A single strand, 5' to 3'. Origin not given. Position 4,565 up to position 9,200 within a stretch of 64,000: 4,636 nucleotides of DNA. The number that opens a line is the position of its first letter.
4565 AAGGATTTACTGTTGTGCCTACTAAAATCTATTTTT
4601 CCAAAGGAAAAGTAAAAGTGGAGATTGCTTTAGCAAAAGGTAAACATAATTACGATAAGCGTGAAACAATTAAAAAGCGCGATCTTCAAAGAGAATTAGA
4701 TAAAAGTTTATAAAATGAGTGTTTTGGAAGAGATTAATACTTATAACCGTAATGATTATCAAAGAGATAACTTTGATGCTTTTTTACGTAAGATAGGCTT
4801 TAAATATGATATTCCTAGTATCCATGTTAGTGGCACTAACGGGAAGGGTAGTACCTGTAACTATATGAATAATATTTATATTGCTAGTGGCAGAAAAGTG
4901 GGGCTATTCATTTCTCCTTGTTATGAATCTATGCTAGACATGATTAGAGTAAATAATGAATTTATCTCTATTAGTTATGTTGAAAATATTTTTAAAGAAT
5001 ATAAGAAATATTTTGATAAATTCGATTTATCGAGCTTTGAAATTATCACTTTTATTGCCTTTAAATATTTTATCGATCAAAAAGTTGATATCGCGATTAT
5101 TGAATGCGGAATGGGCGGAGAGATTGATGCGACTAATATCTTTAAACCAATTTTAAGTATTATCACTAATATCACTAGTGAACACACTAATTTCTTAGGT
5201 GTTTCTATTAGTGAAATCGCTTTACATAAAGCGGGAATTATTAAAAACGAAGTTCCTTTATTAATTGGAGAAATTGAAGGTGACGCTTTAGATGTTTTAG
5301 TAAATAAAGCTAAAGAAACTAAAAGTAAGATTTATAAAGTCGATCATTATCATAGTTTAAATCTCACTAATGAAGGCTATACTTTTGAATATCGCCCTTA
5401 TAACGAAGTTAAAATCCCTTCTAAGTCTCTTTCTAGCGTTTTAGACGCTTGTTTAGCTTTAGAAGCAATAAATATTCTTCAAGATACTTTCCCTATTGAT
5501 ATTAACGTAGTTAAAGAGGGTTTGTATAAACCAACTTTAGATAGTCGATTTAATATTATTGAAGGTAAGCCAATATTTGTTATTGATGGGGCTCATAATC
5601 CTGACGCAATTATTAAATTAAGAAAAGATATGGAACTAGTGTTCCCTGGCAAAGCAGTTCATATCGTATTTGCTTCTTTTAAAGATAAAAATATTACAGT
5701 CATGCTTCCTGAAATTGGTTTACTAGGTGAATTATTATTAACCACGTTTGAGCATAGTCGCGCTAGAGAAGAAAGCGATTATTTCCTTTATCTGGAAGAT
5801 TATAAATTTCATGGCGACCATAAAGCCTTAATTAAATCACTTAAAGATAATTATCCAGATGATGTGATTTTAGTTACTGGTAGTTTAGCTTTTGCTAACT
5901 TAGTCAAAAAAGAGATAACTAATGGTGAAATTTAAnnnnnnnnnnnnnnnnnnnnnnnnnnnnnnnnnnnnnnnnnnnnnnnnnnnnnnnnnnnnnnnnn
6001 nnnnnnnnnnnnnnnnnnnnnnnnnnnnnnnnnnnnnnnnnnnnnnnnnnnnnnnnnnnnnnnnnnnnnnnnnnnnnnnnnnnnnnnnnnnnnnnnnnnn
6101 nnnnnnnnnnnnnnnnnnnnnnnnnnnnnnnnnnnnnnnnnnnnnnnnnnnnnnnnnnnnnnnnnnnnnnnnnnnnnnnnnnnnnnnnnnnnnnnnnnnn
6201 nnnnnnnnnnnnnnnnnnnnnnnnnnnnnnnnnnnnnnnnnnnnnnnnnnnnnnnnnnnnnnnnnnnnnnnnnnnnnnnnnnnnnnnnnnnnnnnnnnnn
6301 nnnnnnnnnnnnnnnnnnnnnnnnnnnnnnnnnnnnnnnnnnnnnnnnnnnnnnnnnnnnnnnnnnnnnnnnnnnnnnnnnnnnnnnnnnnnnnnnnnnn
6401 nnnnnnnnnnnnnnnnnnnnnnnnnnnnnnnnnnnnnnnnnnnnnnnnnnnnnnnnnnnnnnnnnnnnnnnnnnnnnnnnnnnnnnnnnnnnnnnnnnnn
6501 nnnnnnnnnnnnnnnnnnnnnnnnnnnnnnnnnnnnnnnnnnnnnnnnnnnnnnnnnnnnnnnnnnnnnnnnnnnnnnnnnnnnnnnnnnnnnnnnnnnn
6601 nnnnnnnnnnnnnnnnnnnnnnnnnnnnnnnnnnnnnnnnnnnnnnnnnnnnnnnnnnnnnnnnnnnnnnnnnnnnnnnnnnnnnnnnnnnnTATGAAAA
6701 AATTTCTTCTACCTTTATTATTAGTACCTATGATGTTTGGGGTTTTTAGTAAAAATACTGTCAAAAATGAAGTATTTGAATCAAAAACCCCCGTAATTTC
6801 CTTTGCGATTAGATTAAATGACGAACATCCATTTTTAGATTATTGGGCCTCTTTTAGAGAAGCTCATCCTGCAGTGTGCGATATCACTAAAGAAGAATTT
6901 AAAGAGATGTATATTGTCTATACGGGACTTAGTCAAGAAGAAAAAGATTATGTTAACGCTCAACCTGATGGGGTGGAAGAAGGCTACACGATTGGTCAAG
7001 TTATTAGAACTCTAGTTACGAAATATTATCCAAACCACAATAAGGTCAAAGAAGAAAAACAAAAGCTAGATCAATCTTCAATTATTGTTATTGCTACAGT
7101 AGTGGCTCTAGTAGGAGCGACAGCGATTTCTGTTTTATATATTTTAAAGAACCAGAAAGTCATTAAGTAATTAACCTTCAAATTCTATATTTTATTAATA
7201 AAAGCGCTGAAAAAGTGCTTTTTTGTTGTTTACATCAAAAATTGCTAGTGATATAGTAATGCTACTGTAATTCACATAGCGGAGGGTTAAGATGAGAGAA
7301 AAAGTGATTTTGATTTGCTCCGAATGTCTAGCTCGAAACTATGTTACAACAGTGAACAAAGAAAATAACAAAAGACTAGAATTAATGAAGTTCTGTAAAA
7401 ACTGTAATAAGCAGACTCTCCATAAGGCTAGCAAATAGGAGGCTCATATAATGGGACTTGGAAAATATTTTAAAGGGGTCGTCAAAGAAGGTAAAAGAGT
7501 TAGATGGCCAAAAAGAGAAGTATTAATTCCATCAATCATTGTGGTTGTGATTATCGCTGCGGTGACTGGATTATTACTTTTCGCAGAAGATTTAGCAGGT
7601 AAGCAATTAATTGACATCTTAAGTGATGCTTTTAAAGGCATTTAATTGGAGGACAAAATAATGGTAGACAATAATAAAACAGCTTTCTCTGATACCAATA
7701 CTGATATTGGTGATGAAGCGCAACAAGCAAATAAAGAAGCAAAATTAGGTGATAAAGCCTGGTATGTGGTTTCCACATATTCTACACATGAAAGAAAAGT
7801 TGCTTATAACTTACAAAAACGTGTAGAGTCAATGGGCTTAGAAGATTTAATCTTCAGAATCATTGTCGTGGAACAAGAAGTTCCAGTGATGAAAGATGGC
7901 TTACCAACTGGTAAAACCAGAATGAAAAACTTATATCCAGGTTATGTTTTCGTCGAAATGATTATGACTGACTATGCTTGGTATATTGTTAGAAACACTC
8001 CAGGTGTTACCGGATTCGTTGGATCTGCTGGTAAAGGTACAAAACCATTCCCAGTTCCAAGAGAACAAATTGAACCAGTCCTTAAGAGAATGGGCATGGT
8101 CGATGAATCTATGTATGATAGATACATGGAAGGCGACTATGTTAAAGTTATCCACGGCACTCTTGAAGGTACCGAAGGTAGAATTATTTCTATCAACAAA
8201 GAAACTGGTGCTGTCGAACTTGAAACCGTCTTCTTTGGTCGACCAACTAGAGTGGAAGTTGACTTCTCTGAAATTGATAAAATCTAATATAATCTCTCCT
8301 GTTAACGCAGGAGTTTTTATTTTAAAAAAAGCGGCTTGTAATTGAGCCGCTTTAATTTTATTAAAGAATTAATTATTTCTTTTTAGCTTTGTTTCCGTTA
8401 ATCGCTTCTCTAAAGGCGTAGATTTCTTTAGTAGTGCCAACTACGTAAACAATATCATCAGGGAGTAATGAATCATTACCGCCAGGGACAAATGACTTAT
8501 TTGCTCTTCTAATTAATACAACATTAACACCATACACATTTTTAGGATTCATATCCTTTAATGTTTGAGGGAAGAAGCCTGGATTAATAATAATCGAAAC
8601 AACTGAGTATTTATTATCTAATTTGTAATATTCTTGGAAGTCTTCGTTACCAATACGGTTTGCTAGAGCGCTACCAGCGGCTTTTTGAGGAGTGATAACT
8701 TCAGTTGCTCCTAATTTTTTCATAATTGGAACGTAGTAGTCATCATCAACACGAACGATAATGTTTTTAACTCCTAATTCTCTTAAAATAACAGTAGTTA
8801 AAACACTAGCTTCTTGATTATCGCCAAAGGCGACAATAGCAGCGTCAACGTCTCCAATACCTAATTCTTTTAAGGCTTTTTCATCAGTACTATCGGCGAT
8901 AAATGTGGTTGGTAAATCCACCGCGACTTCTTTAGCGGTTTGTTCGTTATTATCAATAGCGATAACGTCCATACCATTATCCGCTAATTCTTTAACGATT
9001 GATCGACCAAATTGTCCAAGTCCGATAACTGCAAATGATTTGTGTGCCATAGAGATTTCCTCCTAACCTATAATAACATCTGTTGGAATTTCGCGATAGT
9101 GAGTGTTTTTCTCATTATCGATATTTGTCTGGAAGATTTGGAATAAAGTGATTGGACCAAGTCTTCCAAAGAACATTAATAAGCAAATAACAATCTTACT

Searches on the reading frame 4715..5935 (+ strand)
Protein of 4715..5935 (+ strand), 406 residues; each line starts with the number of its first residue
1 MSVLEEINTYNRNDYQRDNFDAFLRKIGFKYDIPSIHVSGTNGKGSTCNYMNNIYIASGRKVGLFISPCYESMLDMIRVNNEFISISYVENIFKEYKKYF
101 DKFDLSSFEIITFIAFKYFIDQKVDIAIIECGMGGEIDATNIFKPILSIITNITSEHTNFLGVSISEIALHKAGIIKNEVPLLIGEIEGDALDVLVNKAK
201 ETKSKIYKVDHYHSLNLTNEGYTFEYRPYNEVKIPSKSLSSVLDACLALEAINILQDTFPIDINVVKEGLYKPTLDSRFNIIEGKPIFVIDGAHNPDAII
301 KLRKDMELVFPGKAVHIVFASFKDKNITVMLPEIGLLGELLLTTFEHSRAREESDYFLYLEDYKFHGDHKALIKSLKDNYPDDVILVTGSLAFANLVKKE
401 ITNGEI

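Call 80: search_protein_families(library=pfam, proteins=[window:4715-5935:+], max_evalue=0.0001)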
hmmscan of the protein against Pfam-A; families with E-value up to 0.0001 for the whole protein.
window:4715-5935:+ (406 aa): 2 families
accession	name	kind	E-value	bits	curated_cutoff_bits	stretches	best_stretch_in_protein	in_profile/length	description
PF02875.26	Mur_ligase_C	-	9e-11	43.1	28.4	1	278-390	2-126/127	Mur ligase, glutamate ligase domain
PF08245.18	Mur_ligase_M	-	4.3e-09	37.1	24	1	38-212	1-148/200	Mur ligase middle domain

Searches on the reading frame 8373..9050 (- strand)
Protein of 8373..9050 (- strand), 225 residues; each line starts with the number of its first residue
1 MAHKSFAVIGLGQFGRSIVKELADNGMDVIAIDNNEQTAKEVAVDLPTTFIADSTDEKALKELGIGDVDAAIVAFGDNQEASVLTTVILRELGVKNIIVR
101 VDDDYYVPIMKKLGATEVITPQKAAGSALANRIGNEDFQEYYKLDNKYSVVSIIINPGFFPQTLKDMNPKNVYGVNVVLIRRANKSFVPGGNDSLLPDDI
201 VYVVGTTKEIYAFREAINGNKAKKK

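Call 80: search_protein_families(library=pfam, proteins=[window:8373-9050:-], max_evalue=0.0001)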
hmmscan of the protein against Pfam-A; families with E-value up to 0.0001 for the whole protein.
window:8373-9050:- (225 aa): 6 families
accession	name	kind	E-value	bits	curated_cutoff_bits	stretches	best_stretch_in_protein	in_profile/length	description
PF02254.24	TrkA_N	-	2.4e-29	102.5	23.8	1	6-121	1-116/116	TrkA-N domain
PF02080.26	TrkA_C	-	4.2e-11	43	27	1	159-217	12-70/71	TrkA-C domain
PF01408.29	GFO_IDH_MocA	-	1.4e-05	26.2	24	0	5-85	2-80/120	Oxidoreductase family, NAD-binding Rossmann fold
PF03446.21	NAD_binding_2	-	1.9e-05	25.2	21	1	6-96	2-87/161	NAD binding domain of 6-phosphogluconate dehydrogenase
PF13460.12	NAD_binding_10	-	2.2e-05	24.8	27.2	1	12-98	4-94/184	NAD(P)H-binding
PF03807.23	F420_oxidored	-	5.1e-05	24.2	21.6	0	6-51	2-49/94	NADP oxidoreductase coenzyme F420-dependent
